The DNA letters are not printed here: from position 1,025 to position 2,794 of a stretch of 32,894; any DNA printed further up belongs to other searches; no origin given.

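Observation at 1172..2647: CTP-transferase-like membrane domain fused to a metallophosphoesterase, with an upstream in-frame hydrophobic extension lacking a start codon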

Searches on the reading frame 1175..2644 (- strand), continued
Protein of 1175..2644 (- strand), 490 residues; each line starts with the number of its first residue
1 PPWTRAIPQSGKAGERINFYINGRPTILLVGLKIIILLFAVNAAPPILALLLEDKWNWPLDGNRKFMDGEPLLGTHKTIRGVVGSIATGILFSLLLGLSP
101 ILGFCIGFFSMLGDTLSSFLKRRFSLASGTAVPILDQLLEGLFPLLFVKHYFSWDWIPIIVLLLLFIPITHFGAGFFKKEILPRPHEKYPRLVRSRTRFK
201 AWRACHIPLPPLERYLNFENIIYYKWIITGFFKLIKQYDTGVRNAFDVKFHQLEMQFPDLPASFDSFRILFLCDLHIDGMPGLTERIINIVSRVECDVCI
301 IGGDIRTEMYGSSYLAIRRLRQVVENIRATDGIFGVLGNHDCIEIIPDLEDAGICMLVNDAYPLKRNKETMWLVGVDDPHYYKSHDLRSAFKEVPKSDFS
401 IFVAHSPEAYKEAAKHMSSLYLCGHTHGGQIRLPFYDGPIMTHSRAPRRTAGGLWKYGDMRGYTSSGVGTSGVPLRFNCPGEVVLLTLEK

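Call 18: find_encoding_contigs(protein=P0006, flank=3000, max_places=2)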
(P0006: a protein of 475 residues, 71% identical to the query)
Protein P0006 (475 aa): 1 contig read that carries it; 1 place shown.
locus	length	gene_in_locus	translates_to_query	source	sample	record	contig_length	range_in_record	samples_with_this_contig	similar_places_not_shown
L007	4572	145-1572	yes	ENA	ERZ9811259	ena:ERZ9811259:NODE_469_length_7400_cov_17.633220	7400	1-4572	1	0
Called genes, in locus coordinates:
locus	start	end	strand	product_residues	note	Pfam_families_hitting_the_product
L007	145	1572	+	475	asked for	PF01864:CarS-like, PF00149:Metallophos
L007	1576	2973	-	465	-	PF00206:Lyase_1, PF10415:FumaraseC_C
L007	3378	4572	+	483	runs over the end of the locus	PF01704:UDPGP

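Call 20: find_related_loci(query=window:1175-2566:-, collection=genome_contigs, flank=6000)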
Query window:1175-2566:- (464 aa) in genome_contigs; peptide patterns used: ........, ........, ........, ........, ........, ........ (x = any residue, [..] = any of these).
26 stretches matched a pattern; 4 encode a relative of the query (tblastn E <= 1e-3); 4 distinct loci.
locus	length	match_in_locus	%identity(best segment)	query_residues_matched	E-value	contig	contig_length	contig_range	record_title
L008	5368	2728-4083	84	13-464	0e+0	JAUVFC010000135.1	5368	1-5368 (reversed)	MAG: Desulfobacterales bacterium isolate CSMAG_340 CSMAG_340_k127_4203509_length_5368_cov_27.4888, whole genome shotgun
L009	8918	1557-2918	78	11-464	0e+0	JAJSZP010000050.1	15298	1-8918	MAG: Deltaproteobacteria bacterium isolate SM14434BFWG172 FWG172_EthSRB1_contig050_0015298bp, whole genome shotgun seque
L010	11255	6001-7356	77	13-464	0e+0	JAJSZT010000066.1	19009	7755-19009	MAG: Deltaproteobacteria bacterium isolate CR9063A Ga0402054_119, whole genome shotgun sequence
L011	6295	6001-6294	88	13-110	2e-41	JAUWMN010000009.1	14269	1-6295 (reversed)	MAG: Desulfobacterales bacterium isolate CSMAG_2399 CSMAG_2399_k141_1135932_length_14269_cov_6.0000, whole genome shotgu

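Call 22: find_encoding_contigs(protein=P0039, flank=8000, max_places=1)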
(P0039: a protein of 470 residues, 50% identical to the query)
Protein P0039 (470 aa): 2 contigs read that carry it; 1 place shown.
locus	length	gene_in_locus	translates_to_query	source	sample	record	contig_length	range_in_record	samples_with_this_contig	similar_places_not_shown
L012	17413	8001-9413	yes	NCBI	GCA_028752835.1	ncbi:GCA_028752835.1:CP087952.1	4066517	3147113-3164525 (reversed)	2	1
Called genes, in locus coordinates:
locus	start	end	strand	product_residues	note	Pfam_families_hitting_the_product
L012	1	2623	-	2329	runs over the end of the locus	PF00109:ketoacyl-synt, PF02801:Ketoacyl-synt_C, PF16197:KAsynt_C_assoc (weak), PF00109:ketoacyl-synt, PF02801:Ketoacyl-synt_C, PF00698:Acyl_transf_1, PF07977:FabA, PF07977:FabA, +1 more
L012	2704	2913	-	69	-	PF08279:HTH_11 (weak)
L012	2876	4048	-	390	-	PF04326:SLFN_AlbA_2, PF13749:HATPase_c_4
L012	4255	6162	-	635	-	PF02824:TGS (weak), PF07973:tRNA_SAD, PF00587:tRNA-synt_2b, PF03129:HGTP_anticodon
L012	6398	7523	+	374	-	-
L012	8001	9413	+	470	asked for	PF01864:CarS-like, PF00149:Metallophos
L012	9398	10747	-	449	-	PF02812:ELFV_dehydrog_N, PF00208:ELFV_dehydrog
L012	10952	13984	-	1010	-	PF00072:Response_reg (faint), PF01326:PPDK_N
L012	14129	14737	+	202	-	PF13189:Cytidylate_kin2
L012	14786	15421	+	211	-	PF01875:Memo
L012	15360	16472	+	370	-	PF01875:Memo, PF01871:AMMECR1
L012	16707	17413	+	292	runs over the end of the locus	PF14236:DruA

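Call 23: find_encoding_contigs(protein=P0053, flank=8000, max_places=1)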
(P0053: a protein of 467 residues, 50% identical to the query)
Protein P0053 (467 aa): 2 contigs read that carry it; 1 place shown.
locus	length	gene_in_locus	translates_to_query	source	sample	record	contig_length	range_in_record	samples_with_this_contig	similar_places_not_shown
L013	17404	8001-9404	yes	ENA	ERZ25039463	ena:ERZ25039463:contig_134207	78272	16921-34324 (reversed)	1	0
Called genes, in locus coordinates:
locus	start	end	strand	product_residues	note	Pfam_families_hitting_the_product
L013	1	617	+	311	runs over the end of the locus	-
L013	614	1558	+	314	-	-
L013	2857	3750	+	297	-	PF14579:HHH_6, PF01336:tRNA_anti-codon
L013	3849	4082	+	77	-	-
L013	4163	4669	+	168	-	-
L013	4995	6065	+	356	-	PF01590:GAF, PF13185:GAF_2, PF13492:GAF_3 (weak), PF13487:HD_5, PF01966:HD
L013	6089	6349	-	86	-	-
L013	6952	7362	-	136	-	-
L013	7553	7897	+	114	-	-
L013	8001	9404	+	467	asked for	PF01864:CarS-like (weak), PF00149:Metallophos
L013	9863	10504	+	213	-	PF01625:PMSR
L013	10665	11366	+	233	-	PF01738:DLH, PF00326:Peptidase_S9 (faint)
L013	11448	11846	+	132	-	-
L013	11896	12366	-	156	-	PF08534:Redoxin, PF00578:AhpC-TSA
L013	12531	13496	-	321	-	PF01494:FAD_binding_3 (faint)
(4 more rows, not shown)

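Call 24: find_encoding_contigs(protein=P0092, flank=8000, max_places=2)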
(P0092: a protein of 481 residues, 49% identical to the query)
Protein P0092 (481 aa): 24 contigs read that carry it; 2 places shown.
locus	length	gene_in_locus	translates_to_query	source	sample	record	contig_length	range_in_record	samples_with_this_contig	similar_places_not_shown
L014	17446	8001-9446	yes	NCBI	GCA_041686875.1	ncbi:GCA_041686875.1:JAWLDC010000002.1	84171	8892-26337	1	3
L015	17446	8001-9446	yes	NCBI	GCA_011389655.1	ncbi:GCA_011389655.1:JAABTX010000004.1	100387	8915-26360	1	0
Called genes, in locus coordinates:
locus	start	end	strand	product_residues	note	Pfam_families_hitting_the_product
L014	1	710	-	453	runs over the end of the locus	PF00291:PALP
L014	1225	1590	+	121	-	PF00011:HSP20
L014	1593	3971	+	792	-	PF02190:LON_substr_bdg, PF00004:AAA, PF07728:AAA_5 (weak), PF22667:Lon_lid, PF05362:Lon_C, PF13541:ChlI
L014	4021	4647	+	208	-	PF02482:Ribosomal_S30AE, PF00313:CSD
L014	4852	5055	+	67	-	PF01361:Tautomerase, PF14552:Tautomerase_2 (weak)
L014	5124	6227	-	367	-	PF07995:GSDH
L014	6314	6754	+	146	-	-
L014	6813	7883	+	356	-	-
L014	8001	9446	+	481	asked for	PF01864:CarS-like, PF00149:Metallophos (weak)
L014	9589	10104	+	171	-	PF03928:HbpS-like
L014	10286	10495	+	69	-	PF11146:DUF2905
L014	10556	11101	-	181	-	PF04248:NTP_transf_9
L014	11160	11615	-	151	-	-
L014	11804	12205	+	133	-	PF22277:EncFtn-like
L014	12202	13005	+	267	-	PF04454:Linocin_M18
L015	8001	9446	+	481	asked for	PF01864:CarS-like, PF00149:Metallophos (weak)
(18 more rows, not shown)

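Call 28: search_solved_structures(query=window:1175-2566:-, max_evalue=0.01, show_alignments=3)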
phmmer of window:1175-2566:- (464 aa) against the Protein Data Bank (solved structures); distinct sequences matched with E-value up to 0.01: 1.
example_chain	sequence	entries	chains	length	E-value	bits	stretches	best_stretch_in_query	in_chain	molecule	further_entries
5guf_A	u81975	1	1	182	1.2e-07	34.1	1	31-147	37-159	CDP-archaeol synthase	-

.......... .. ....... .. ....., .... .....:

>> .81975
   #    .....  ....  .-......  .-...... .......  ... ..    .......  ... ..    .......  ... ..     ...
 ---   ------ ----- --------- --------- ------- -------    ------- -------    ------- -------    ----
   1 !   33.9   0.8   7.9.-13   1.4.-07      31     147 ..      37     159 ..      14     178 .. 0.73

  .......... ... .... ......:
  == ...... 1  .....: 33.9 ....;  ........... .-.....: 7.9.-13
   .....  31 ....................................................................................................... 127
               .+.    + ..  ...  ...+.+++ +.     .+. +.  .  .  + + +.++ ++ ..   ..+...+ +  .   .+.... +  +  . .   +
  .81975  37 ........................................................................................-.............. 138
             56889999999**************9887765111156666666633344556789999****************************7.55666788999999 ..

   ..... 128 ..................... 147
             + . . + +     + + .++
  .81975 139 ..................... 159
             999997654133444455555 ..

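Call 38: predict_structure(alignment_id=A1)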
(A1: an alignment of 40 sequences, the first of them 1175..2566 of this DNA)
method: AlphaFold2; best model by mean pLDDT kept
length: 464 residues; sequences in the alignment: 40
mean_pLDDT: 87.8   pTM: 0.64
mean pLDDT of the five models: 87.8, 87.2, 85.9, 84.4, 83.1
residues with pLDDT >= 90: 294; 70-90: 114; 50-70: 36; < 50: 20
segments of 3 or more residues with pLDDT < 50: 159-177
pLDDT, mean of each block of 10 residues (from residue 1): 95 96 82 92 92 96 98 98 98 94 88 97 97 97 91 65 44 47 58 70 85 88 96 97 96 91 97 95 76 95 97 83 91 96 96 78 94 96 94 93 69 74 91 96 82 90 98
secondary structure, 60 per line:
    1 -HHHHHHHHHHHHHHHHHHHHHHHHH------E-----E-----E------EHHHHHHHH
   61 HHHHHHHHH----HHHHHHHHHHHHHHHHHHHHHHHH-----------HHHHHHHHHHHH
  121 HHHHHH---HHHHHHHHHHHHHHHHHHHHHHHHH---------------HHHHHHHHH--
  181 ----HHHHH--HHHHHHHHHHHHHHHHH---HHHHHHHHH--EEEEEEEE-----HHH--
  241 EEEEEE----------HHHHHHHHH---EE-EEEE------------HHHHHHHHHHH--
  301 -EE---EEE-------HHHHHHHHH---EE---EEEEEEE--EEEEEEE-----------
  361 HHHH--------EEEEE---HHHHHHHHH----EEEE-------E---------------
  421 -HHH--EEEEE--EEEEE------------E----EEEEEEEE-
elements in order: H2-26 H53-69 H74-97 H109-126 H130-154 H170-178 H185-189 H192-208 H212-220 E223-230 E241-246 H257-265 E272-275 H288-298 E307-309 H317-325 E334-340 E343-349 H361-364 E373-377 H381-389 E394-397 E427-431 E434-438 E456-463

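Call 40: fold_search(model_id=the predicted structure, library=pdb)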
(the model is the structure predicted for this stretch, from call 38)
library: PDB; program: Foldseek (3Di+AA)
matches with E <= 10: 909; with E <= 0.001: 39
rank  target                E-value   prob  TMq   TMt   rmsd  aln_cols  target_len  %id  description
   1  9a6c_B                2.4e-07  1.00  0.29  0.29   8.0       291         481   12  Integrative model of YYDD-YYDB by crosslinking MS and deep learning (released 2024-09-18)
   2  4tug_B                3.4e-07  1.00  0.31  0.46   4.9       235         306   14  Crystal structure of MjMre11-DNA2 complex (released 2014-10-15)
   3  4tug_D                3.8e-07  1.00  0.29  0.43   5.1       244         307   14  Crystal structure of MjMre11-DNA2 complex (released 2014-10-15)
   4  4tug_A                7.6e-07  1.00  0.31  0.44   4.8       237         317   15  Crystal structure of MjMre11-DNA2 complex (released 2014-10-15)
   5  4tug_C                8.1e-07  1.00  0.28  0.40   5.0       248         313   14  Crystal structure of MjMre11-DNA2 complex (released 2014-10-15)
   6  3av0_A                1.1e-06  1.00  0.31  0.38   4.6       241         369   15  Crystal structure of Mre11-Rad50 bound to ATP S (released 2011-05-25)
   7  5dny_A                1.3e-06  1.00  0.32  0.42   4.7       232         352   14  Structure of the ATPrS-Mre11/Rad50-DNA complex (released 2016-02-24)
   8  5guf                  1.9e-06  1.00  0.26  0.67   3.6       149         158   27  Structural insight into an intramembrane enzyme for archaeal membrane lipids biosynthesis (released 2017-10-11)
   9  4tug_F                3.0e-06  1.00  0.29  0.43   5.1       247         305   14  Crystal structure of MjMre11-DNA2 complex (released 2014-10-15)
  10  3auz                  4.0e-06  1.00  0.31  0.44   5.1       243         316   13  Crystal structure of Mre11 with manganese (released 2011-05-25)
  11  5dny_C                5.3e-06  1.00  0.31  0.40   5.0       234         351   14  Structure of the ATPrS-Mre11/Rad50-DNA complex (released 2016-02-24)
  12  4tug_E                9.5e-06  1.00  0.30  0.43   5.2       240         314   15  Crystal structure of MjMre11-DNA2 complex (released 2014-10-15)
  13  4fbw_B                1.4e-05  1.00  0.29  0.34   6.9       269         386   17  Crystal structure of an unfused Mre11-Nbs1 complex with two manganese ions per active site (released 2012-06-20)
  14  4nzv_B                2.8e-05  1.00  0.25  0.35   7.3       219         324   13  DNA Double-Strand Break Repair Pathway Choice Is Directed by Distinct MRE11 Nuclease Activities (released 2014-01-08)
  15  3thn                  3.2e-05  1.00  0.26  0.37   6.3       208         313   14  Crystal structure of Mre11 core with manganese (released 2011-10-12)
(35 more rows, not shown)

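Call 64: find_encoding_contigs(protein=P0007, flank=1500, max_places=1)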
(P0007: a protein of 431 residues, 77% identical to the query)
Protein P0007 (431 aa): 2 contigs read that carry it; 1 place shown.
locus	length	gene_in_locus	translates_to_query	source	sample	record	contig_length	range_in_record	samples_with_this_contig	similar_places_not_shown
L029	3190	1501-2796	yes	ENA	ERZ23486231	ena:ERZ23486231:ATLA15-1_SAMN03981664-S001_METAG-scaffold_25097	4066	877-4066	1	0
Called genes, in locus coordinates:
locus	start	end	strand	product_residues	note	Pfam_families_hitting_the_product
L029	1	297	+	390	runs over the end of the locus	?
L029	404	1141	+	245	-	PF01479:S4, PF01728:FtsJ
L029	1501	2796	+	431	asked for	PF01864:CarS-like, PF00149:Metallophos (weak)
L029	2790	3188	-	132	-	?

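Call 65: find_encoding_contigs(protein=P0008, flank=1500, max_places=1)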
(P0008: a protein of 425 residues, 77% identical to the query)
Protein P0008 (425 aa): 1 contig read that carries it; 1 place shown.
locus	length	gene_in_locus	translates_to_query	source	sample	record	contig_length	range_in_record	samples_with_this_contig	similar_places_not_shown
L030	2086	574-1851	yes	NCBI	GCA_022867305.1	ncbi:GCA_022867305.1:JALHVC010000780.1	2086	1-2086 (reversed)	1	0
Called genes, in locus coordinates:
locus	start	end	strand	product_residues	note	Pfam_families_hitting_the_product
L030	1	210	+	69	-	?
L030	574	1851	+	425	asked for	PF01864:CarS-like, PF00149:Metallophos, PF12850:Metallophos_2 (faint)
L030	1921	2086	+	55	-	PF10431:ClpB_D2-small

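Call 66: find_encoding_contigs(protein=P0009, flank=1500, max_places=1)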
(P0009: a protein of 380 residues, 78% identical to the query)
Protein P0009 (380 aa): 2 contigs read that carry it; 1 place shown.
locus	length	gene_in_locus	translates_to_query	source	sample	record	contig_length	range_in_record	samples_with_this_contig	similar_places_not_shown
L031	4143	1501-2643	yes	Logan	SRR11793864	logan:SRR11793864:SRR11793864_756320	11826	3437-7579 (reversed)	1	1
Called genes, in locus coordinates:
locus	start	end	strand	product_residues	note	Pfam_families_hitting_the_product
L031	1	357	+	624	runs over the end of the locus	PF13292:DXP_synthase_N, PF02779:Transket_pyr, PF02780:Transketolase_C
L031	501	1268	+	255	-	PF01479:S4, PF01728:FtsJ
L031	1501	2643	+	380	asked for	PF01864:CarS-like (weak), PF00149:Metallophos (weak)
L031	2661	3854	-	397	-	PF00072:Response_reg, PF13487:HD_5, PF01966:HD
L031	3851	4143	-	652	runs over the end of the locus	PF02743:dCache_1, PF00672:HAMP, PF02518:HATPase_c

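Call 81: search_solved_structures(query=A1, max_evalue=0.001)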
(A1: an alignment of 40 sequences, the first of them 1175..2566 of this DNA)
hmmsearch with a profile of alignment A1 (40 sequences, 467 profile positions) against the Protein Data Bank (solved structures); distinct sequences matched with E-value up to 0.001: 1.
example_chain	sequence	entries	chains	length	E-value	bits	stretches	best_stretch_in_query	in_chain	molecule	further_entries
5guf_A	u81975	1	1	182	2.2e-16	62.9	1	14-149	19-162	CDP-archaeol synthase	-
